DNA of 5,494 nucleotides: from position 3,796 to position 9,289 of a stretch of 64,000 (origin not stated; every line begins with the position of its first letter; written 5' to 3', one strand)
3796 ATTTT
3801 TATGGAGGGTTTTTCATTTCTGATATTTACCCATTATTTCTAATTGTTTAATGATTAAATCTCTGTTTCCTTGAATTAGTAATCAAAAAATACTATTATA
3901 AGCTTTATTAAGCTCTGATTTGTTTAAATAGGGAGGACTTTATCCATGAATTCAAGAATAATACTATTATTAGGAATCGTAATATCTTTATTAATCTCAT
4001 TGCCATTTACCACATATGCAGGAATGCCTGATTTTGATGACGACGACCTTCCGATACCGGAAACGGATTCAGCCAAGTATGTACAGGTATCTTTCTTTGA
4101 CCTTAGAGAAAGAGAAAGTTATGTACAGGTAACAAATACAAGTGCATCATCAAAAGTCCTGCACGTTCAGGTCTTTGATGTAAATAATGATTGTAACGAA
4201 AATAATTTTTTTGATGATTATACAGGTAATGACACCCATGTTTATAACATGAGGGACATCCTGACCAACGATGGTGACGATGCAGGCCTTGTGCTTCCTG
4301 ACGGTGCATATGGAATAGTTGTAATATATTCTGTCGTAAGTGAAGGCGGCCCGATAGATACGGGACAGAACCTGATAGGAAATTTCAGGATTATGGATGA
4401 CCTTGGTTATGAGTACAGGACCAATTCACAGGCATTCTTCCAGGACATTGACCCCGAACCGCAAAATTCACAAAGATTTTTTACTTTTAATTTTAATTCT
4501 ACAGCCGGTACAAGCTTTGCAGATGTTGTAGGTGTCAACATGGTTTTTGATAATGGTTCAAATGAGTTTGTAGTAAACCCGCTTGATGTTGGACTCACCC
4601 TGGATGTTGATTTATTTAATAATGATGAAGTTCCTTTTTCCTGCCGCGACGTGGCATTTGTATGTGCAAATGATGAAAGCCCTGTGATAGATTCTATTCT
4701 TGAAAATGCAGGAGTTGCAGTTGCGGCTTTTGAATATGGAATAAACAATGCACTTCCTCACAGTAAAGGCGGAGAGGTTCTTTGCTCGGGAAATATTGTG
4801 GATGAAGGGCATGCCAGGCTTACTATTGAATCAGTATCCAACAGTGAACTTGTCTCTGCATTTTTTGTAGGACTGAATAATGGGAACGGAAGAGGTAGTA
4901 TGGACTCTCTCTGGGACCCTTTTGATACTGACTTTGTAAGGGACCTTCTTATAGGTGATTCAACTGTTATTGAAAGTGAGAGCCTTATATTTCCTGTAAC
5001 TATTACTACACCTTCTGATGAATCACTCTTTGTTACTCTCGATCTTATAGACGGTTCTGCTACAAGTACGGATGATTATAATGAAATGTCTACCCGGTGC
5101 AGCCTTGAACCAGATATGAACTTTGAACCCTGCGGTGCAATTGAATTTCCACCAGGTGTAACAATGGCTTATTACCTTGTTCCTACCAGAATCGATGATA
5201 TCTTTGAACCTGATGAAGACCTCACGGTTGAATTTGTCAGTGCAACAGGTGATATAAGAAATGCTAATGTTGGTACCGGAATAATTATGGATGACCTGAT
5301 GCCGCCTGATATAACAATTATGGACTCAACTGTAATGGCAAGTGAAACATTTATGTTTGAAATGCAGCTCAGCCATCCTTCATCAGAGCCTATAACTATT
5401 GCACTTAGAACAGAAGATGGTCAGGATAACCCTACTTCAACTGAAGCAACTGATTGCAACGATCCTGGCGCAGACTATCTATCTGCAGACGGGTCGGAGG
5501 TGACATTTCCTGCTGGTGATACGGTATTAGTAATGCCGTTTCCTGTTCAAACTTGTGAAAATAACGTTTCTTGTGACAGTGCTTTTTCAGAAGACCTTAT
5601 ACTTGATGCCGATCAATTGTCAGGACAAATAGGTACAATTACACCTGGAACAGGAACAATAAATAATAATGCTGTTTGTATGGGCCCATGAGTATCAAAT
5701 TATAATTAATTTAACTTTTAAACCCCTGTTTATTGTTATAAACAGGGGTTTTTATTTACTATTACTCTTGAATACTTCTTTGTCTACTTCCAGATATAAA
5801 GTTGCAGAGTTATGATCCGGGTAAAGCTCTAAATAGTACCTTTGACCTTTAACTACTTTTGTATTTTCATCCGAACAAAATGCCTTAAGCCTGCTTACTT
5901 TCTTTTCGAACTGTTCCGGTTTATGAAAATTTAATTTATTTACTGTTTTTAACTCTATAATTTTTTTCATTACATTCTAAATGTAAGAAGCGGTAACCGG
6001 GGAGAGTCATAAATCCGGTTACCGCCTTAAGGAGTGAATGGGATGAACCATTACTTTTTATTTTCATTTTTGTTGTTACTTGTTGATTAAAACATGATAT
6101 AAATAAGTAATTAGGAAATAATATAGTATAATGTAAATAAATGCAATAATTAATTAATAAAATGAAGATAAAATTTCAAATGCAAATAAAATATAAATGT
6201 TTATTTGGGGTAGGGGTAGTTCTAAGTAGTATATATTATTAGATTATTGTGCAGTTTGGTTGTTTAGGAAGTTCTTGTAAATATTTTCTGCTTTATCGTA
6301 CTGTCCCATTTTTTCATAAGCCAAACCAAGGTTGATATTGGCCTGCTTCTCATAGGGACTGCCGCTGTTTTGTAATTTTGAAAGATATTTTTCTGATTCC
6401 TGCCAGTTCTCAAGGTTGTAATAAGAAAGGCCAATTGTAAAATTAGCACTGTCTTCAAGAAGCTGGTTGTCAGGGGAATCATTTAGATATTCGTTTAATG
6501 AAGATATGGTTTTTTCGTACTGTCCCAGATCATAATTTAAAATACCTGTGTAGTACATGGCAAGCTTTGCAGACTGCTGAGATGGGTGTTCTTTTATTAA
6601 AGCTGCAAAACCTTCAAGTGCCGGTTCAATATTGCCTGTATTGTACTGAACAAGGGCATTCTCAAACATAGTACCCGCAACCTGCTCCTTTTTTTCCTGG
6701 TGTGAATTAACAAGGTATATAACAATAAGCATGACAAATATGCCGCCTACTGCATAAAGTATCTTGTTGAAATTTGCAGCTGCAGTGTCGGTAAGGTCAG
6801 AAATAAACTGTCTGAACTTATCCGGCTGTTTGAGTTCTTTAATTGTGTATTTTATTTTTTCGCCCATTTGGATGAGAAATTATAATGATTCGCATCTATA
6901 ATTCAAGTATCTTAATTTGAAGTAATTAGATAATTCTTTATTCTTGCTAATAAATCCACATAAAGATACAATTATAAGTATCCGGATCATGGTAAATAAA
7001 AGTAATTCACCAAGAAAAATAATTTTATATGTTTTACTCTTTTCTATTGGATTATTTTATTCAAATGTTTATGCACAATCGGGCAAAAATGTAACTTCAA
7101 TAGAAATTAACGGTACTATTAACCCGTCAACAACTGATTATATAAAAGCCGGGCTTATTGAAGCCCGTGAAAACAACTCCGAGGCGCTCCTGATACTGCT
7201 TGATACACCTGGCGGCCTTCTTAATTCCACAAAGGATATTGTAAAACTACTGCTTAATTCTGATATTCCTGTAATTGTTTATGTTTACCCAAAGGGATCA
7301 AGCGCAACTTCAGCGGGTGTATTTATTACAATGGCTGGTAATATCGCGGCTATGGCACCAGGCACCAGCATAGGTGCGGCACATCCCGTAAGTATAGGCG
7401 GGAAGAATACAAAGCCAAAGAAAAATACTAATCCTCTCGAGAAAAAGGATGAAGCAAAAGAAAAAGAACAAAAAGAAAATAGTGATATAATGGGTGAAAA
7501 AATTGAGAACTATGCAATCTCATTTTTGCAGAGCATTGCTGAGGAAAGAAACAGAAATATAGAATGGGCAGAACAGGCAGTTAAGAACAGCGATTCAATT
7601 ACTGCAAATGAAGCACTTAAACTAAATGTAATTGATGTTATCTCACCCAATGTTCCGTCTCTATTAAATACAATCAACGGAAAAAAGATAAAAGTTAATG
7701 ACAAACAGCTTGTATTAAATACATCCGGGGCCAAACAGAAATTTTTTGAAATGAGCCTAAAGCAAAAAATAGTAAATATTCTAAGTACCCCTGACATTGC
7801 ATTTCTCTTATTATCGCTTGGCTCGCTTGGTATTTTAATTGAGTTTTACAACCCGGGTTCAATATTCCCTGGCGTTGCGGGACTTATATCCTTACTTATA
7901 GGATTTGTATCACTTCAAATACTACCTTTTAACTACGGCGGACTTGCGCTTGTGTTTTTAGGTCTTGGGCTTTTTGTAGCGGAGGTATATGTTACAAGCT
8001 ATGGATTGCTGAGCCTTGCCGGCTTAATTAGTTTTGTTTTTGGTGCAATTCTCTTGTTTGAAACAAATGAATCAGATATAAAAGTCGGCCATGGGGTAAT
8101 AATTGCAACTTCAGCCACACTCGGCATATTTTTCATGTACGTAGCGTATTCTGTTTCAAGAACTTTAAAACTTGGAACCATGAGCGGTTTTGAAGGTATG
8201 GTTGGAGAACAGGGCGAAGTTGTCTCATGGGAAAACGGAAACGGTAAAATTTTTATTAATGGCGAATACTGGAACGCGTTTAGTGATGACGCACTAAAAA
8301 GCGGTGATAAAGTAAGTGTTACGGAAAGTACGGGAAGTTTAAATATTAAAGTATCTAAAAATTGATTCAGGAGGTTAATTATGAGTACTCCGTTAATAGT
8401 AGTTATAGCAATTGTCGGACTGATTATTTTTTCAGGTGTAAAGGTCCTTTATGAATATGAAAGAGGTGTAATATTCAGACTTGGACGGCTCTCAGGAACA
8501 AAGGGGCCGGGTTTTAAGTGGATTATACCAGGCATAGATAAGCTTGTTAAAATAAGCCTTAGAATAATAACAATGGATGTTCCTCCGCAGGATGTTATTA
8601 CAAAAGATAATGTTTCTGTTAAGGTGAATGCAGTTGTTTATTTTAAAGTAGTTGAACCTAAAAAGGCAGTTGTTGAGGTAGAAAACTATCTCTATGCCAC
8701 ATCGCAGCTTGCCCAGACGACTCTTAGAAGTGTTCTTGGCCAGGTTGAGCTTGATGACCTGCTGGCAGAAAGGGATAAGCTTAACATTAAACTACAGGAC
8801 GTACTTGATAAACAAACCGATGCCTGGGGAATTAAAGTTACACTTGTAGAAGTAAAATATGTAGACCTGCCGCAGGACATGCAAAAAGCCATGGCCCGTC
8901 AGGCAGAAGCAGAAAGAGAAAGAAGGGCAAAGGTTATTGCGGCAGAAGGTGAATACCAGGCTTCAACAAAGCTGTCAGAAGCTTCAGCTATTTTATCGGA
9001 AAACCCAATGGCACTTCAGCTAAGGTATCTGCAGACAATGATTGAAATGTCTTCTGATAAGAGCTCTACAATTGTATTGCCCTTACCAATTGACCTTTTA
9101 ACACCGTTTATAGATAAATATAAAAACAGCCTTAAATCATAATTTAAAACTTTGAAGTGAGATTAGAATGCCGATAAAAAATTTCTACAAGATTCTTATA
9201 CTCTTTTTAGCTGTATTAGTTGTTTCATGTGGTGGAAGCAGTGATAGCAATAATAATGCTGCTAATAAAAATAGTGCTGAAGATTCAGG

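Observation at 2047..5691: Tandem pair of large, lineage-specific secreted acidic proteins with an unrecognised N-terminal module fused to Calx-beta-like repeats, placed directly behind tRNA-Leu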

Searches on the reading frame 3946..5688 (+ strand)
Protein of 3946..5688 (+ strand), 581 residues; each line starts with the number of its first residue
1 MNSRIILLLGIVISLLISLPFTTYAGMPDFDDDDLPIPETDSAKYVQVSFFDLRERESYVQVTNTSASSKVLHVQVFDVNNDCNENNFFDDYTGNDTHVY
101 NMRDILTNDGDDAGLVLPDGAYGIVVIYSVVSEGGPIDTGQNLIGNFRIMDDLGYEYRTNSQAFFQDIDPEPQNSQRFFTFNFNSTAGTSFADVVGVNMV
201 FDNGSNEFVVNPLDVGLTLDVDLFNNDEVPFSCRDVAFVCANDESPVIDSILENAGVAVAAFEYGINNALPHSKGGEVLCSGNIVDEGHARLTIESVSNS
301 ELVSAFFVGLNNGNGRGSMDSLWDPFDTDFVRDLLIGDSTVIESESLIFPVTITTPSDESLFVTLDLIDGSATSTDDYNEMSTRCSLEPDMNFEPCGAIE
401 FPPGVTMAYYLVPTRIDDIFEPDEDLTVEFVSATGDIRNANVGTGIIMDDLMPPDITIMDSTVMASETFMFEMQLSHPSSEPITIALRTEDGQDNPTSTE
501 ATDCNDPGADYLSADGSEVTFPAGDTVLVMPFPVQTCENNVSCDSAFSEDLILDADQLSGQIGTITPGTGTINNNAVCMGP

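Call 4: search_protein_families(library=pfam, proteins=[window:3946-5688:+], max_evalue=1)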
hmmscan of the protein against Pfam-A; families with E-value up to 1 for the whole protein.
window:3946-5688:+ (581 aa): 2 families
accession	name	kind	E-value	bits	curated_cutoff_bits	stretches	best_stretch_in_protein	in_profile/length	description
PF03160.20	Calx-beta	-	0.0001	22.8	27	1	348-435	25-99/119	Calx-beta domain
PF20579.4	LapA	-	0.22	12.4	27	0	337-366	9-38/99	LapA domain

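Call 7: search_protein_families(library=ncbifam, proteins=[window:3946-5688:+], max_evalue=1)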
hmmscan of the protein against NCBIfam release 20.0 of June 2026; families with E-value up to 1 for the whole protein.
window:3946-5688:+ (581 aa): 0 families

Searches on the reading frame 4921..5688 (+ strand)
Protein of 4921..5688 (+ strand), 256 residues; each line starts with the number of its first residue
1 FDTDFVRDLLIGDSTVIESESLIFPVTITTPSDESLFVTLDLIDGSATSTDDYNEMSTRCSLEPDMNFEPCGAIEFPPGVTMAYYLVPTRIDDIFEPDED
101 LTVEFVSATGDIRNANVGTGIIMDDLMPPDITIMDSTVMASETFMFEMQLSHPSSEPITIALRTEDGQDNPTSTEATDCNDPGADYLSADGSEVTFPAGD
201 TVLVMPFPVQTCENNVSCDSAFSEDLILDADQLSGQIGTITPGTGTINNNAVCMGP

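Call 83: search_solved_structures(query=window:4921-5688:+, max_evalue=1)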
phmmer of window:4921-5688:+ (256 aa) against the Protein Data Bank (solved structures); distinct sequences matched with E-value up to 1: 6.
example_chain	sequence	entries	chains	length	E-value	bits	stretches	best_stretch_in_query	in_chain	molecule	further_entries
3rb5_A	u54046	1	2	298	0.0077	19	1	71-181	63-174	Na/Ca exchange protein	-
3rb7_A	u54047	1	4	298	0.0091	18.8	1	71-180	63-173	Na/Ca exchange protein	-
3ead_A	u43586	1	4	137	0.076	15.8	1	71-136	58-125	Na/Ca exchange protein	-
3e9t_A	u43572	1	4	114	0.15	14.9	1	71-125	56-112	Na/Ca exchange protein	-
2fws_A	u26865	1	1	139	0.24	14.2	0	62-104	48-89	Sodium/calcium exchanger 1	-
2dpk_A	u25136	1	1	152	0.32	13.7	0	62-105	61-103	Sodium/calcium exchanger 1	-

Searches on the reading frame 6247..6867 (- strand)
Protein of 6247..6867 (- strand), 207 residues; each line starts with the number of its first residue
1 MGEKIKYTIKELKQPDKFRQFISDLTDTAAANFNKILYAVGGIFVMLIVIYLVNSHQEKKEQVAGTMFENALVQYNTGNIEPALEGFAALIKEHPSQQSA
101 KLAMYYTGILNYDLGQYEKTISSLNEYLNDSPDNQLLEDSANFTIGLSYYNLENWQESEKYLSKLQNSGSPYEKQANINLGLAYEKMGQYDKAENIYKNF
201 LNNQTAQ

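Call 64: search_protein_families(library=pfam, proteins=[window:6247-6867:-], max_evalue=0.001)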
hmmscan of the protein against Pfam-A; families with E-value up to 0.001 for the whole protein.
window:6247-6867:- (207 aa): 16 families
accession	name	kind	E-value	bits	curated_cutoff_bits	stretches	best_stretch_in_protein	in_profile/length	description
PF13174.12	TPR_6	-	4.4e-16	58.8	26.3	0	179-203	5-29/33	Tetratricopeptide repeat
PF07719.23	TPR_2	-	4.7e-12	45.5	27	0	176-199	3-26/34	Tetratricopeptide repeat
PF13371.12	TPR_9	-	1.3e-08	35.2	35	0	108-135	36-63/73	Tetratricopeptide repeat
PF13432.12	TPR_16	-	2.3e-08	34.8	32.7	0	70-133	3-63/65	Tetratricopeptide repeat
PF00515.34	TPR_1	-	4.6e-07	29.8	27.8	1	178-198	5-25/34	Tetratricopeptide repeat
PF21545.3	T7SS_EccA1_N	-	6.9e-07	29.3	27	1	89-200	120-231/272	T7SS, ESX-1 secretion system protein EccA1, N-terminal domain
PF13424.12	TPR_12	-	7.5e-07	29.7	30.1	1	144-198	8-69/77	Tetratricopeptide repeat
PF09976.15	TPR_21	-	7.7e-07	29.5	25.5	1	32-205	7-177/193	Tetratricopeptide repeat-like domain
PF13181.12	TPR_8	-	1.7e-06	28.2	25.7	1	175-198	2-25/34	Tetratricopeptide repeat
PF14853.12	Fis1_TPR_C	-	6.3e-06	26.7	25.3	0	180-203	7-30/53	Fis1 C-terminal tetratricopeptide repeat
PF13176.12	TPR_7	-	9e-06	25.8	27.9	1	179-201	4-26/36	Tetratricopeptide repeat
PF13428.12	TPR_14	-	1.1e-05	26.1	23.5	0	178-201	5-28/44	Tetratricopeptide repeat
PF14559.12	TPR_19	-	1.4e-05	25.8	25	0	167-197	18-48/68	Tetratricopeptide repeat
PF13525.12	YfiO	-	2.6e-05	24.5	25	0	65-150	6-90/203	Outer membrane lipoprotein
PF13374.12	TPR_10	-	0.00022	21.6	27.5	0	179-198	7-26/42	Tetratricopeptide repeat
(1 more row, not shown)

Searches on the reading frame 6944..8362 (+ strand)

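Call 64: search_protein_families(library=pfam, proteins=[window:6944-8362:+], max_evalue=0.001)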
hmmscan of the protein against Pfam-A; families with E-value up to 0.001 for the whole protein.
window:6944-8362:+ (473 aa): 4 families
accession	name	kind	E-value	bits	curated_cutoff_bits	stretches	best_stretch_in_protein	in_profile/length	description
PF24961.1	NfeD_membrane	-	1e-25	90.5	26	1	285-402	2-118/119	NfeD integral membrane domain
PF25145.1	NfeD1b_N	-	1.7e-19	70.6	40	1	50-221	2-177/189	NfeD1b, N-terminal domain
PF01957.25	NfeD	-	7.6e-11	42.5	29.1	1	417-464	2-50/57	NfeD-like C-terminal, partner-binding domain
PF00574.28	CLP_protease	-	0.00023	21.5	20.2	0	51-170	17-137/182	Clp protease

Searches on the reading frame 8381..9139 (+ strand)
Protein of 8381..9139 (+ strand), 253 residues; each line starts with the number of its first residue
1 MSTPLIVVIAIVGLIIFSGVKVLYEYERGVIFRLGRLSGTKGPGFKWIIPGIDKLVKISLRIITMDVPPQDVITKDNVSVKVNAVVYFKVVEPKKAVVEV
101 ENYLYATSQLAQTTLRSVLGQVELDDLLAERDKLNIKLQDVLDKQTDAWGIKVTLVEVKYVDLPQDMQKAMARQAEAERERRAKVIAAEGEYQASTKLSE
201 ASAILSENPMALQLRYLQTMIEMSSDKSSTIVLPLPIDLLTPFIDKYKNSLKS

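Call 64: search_protein_families(library=pfam, proteins=[window:8381-9139:+], max_evalue=0.001)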
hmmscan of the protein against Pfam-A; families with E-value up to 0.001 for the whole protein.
window:8381-9139:+ (253 aa): 2 families
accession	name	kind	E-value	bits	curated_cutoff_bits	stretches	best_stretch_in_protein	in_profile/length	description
PF01145.31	Band_7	-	2e-41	142.4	23.6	1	25-191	5-175/176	SPFH domain / Band 7 family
PF13421.11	Band_7_1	-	7.9e-05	22.8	24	1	110-176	140-208/211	SPFH domain-Band 7 family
